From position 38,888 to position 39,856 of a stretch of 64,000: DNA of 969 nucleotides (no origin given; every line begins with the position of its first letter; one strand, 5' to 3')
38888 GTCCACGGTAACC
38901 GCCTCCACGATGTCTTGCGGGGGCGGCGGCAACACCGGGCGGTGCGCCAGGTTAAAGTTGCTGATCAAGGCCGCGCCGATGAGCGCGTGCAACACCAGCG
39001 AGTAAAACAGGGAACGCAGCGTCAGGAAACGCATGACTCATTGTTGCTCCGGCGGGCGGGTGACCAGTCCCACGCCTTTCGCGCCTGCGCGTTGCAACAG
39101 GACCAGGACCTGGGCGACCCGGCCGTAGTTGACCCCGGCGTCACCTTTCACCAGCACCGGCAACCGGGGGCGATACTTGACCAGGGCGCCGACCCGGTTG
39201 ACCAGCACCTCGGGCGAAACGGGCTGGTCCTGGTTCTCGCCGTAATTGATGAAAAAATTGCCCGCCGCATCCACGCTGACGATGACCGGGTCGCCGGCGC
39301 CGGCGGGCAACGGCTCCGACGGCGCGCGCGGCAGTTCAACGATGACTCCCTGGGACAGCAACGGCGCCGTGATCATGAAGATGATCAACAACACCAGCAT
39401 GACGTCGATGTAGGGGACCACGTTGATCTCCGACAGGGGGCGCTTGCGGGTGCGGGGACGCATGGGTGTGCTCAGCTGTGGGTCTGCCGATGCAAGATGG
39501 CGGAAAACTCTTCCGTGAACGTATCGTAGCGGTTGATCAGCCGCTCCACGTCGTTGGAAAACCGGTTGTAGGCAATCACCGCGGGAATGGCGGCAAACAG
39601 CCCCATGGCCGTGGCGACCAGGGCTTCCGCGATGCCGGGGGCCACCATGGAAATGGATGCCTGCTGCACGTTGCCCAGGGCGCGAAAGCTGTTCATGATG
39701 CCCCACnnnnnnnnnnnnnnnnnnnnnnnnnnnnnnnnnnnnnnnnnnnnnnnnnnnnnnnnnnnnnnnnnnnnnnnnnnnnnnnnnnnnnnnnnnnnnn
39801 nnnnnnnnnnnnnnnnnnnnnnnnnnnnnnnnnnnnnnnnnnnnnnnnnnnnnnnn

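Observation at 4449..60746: Recurrent tandem duplication of gene boundaries across the window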

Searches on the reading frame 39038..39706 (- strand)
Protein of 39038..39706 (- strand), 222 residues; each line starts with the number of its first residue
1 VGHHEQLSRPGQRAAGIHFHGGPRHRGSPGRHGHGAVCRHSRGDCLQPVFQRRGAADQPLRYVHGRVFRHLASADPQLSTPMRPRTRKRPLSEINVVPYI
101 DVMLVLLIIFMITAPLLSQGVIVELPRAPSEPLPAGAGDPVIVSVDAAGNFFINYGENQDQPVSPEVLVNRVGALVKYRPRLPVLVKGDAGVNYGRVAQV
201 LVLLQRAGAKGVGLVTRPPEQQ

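Call 44: search_protein_families(library=pfam, max_evalue=0.00001, proteins=[window:39038-39706:-])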
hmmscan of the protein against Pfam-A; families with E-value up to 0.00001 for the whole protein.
window:39038-39706:- (222 aa): 1 family
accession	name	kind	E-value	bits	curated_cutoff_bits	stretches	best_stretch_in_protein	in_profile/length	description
PF02472.21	ExbD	-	5e-24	85.2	25.4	1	88-218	2-127/128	Biopolymer transport protein ExbD/TolR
